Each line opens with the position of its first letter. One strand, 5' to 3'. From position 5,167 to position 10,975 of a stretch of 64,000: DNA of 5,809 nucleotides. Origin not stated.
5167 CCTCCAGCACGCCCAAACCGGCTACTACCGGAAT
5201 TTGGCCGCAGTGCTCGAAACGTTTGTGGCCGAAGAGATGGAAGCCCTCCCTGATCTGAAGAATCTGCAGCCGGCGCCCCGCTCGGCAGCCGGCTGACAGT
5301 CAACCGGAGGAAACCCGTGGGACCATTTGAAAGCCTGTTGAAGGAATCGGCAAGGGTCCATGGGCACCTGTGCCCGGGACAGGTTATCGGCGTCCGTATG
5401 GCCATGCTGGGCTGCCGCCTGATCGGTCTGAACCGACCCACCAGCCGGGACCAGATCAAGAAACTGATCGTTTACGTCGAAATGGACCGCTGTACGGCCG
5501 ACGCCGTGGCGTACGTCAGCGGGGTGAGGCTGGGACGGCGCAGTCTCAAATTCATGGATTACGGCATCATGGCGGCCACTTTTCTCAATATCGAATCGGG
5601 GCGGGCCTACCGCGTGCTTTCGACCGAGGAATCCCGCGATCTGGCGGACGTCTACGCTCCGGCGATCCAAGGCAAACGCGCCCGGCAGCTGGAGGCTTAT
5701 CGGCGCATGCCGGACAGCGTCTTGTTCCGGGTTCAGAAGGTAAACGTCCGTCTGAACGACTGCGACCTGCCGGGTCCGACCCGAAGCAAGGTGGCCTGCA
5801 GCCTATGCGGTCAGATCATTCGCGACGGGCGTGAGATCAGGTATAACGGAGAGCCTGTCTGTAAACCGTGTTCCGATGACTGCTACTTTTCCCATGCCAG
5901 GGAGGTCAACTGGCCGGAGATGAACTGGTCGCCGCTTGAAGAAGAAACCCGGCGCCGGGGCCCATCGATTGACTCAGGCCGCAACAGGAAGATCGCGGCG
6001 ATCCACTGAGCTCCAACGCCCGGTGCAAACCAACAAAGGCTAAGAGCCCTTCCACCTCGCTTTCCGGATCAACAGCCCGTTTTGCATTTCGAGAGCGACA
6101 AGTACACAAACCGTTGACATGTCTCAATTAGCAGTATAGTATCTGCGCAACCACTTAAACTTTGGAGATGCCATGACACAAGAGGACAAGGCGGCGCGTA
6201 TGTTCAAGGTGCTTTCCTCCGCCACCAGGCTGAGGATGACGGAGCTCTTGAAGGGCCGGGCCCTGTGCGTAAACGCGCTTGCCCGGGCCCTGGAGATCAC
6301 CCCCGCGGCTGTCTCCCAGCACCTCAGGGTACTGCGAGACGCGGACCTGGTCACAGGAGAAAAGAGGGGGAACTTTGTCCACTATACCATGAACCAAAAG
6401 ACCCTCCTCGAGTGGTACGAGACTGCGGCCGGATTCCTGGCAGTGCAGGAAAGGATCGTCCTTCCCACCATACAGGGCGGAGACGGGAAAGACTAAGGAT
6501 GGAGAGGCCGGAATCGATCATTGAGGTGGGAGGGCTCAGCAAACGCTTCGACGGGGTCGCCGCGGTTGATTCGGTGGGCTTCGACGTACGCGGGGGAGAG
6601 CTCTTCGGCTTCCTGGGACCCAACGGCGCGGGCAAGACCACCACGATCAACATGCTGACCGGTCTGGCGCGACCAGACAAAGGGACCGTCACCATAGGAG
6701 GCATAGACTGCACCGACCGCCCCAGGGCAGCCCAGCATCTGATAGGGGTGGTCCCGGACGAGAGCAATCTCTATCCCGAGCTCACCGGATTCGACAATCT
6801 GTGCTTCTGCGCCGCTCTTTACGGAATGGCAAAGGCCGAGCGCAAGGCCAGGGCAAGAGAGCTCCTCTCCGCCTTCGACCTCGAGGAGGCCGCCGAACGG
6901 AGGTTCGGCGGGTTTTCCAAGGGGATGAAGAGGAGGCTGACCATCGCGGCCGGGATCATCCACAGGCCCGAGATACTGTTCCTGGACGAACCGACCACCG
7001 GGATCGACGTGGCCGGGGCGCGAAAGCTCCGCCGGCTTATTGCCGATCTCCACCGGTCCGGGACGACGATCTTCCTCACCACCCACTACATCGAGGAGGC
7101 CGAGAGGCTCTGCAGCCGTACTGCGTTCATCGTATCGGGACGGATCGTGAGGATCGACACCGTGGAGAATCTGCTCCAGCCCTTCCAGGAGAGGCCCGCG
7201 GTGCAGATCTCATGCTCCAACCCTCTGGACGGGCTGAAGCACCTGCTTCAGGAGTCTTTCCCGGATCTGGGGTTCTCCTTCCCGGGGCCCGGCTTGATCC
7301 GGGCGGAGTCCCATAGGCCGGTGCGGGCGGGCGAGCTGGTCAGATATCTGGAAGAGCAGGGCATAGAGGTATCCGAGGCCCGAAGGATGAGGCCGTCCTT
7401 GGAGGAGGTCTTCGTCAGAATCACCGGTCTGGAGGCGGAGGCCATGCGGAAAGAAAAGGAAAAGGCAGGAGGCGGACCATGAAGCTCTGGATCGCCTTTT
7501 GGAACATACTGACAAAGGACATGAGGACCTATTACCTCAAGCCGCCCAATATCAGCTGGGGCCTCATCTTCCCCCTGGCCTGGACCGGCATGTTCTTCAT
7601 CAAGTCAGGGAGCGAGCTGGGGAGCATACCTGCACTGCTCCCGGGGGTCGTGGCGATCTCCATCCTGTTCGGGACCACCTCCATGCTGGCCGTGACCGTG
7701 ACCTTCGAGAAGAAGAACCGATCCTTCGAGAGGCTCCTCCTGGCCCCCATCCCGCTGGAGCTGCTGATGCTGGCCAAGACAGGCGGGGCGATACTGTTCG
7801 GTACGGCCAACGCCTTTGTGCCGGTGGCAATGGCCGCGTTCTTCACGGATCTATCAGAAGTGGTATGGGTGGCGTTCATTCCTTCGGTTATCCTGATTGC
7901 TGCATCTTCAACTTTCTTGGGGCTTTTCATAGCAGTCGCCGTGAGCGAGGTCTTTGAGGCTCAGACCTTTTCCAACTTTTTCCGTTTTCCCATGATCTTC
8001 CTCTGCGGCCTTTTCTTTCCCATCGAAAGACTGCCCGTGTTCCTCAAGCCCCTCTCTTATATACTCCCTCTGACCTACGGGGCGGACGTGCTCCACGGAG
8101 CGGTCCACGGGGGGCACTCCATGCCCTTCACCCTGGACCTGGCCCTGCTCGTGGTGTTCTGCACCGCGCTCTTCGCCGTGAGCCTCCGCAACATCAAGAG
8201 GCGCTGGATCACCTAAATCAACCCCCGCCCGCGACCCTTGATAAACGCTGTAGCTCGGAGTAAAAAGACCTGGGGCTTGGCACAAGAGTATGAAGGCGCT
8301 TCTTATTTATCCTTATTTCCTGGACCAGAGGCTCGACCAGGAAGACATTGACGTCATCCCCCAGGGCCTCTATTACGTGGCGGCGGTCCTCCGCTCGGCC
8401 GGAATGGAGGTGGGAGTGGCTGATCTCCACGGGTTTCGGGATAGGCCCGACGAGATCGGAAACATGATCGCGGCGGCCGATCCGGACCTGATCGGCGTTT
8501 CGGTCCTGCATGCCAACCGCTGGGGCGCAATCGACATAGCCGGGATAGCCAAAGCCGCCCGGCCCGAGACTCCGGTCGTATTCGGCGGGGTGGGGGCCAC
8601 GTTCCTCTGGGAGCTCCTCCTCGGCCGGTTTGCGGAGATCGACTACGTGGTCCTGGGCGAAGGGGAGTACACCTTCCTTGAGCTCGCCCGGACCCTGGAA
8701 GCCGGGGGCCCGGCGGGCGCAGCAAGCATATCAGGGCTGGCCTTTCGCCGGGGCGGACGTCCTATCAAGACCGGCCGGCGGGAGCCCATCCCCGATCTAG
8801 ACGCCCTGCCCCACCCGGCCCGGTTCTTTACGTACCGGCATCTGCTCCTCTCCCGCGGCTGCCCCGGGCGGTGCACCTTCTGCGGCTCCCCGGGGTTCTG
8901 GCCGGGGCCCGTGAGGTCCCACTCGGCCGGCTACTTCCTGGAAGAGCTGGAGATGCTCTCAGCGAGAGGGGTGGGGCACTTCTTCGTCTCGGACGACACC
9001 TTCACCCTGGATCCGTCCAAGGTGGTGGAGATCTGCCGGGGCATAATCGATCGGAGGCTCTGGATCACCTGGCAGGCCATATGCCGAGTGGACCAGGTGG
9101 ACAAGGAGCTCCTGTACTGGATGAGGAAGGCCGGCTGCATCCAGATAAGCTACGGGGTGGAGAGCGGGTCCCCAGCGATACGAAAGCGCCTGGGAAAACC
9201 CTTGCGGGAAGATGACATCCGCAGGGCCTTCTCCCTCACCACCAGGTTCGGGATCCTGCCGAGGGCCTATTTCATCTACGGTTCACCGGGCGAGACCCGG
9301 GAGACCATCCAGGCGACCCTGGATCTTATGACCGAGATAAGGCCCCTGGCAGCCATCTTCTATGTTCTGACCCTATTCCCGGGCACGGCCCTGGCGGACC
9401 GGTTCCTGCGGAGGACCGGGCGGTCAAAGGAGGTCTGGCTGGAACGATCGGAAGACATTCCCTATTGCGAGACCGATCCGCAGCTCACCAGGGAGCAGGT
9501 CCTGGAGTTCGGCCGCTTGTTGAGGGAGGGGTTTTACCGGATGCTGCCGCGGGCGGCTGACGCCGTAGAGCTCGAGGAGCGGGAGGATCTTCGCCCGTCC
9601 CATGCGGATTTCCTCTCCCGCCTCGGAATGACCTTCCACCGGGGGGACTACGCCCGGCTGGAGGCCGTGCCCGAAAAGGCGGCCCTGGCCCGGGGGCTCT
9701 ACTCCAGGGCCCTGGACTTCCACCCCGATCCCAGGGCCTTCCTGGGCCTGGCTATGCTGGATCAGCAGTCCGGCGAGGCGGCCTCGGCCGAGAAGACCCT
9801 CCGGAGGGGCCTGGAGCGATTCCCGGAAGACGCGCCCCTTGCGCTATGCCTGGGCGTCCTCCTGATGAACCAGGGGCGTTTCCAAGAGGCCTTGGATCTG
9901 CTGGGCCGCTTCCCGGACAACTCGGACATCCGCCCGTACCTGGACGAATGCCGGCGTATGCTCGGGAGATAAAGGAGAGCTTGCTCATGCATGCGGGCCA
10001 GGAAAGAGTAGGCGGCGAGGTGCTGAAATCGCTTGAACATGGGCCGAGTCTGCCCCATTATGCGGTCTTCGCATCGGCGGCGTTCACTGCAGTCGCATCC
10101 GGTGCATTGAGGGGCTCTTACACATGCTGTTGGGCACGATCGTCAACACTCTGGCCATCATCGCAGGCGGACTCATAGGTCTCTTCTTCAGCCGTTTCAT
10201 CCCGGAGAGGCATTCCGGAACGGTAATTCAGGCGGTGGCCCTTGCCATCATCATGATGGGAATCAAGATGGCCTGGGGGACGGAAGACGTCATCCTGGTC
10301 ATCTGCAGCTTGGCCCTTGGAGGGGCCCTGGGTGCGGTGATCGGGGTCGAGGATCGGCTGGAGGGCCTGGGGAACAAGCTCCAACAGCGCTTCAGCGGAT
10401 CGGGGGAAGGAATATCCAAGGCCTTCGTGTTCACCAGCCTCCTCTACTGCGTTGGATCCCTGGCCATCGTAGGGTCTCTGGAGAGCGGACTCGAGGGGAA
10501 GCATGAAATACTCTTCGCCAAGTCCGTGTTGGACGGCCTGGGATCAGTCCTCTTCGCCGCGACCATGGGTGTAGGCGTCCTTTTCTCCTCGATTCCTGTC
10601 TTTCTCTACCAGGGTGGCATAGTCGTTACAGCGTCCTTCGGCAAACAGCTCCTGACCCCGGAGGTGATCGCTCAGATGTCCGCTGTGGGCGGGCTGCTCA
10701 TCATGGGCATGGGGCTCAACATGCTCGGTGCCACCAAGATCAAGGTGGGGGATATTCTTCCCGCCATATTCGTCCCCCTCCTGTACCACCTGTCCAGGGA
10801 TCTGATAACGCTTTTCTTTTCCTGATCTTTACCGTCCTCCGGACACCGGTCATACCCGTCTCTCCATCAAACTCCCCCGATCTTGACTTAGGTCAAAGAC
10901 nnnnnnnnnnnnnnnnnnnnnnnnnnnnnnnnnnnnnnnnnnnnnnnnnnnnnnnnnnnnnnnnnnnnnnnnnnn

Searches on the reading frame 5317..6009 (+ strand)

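Call 9: search_protein_families(library=pfam, proteins=[window:5317-6009:+])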
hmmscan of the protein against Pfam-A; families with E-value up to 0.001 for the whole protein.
window:5317-6009:+ (230 aa): 2 families
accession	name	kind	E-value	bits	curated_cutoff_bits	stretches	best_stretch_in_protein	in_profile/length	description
PF02663.19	FmdE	-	6e-30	104.5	22.9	1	14-137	1-132/133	FmdE, Molybdenum formylmethanofuran dehydrogenase operon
PF01258.23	zf-dskA_traR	-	0.0005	20.4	24.9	1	156-185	4-30/36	Prokaryotic dksA/traR C4-type zinc finger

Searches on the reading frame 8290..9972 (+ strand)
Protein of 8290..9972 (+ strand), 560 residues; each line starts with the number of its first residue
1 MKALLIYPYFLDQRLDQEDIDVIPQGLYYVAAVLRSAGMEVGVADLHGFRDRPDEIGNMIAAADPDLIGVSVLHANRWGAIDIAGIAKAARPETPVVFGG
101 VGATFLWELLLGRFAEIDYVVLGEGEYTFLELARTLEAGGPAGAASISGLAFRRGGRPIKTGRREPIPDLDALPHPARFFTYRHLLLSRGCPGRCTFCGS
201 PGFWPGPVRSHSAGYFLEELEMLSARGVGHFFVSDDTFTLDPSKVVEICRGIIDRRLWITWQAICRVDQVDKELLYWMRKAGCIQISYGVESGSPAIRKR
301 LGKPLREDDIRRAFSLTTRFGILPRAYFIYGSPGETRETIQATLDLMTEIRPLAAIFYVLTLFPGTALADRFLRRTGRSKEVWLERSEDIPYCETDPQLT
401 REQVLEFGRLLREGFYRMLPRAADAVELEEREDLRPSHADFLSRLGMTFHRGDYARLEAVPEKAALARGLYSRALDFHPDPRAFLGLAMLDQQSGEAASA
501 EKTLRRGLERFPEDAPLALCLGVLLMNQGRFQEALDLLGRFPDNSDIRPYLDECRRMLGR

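Call 9: search_protein_families(library=pfam, proteins=[window:8290-9972:+])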
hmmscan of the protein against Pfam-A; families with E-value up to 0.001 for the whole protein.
window:8290-9972:+ (560 aa): 6 families
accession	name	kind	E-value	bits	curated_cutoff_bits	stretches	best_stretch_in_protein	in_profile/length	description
PF02310.24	B12-binding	-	6.5e-22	78.1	32.1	1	21-132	11-120/121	B12 binding domain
PF04055.27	Radical_SAM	-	7.5e-21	75.4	29.5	1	187-346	3-165/166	Radical SAM superfamily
PF14559.12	TPR_19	-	3.6e-08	34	25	2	493-540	3-50/68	Tetratricopeptide repeat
PF13428.12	TPR_14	-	9.3e-06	26.3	23.5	0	481-522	1-42/44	Tetratricopeptide repeat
PF13432.12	TPR_16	-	5.3e-05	24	32.7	1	486-538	2-54/65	Tetratricopeptide repeat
PF07719.23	TPR_2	-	0.0001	22.6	27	0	519-538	5-24/34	Tetratricopeptide repeat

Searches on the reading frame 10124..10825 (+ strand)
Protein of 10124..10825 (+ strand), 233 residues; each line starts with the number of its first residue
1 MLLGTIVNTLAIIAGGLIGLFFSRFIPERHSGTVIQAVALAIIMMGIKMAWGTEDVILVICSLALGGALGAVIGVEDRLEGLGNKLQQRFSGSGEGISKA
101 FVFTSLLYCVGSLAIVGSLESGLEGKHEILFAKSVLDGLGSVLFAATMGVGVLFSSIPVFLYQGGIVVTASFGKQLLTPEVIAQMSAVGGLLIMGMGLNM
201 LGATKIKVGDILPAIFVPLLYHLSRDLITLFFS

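Call 7: search_protein_families(library=pfam, proteins=[window:10124-10825:+])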
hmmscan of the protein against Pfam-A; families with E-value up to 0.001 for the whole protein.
window:10124-10825:+ (233 aa): 1 family
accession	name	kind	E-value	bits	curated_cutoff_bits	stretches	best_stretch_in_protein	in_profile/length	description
PF04474.17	DUF554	-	6.6e-76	255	25.1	1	3-221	1-218/220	Protein of unknown function (DUF554)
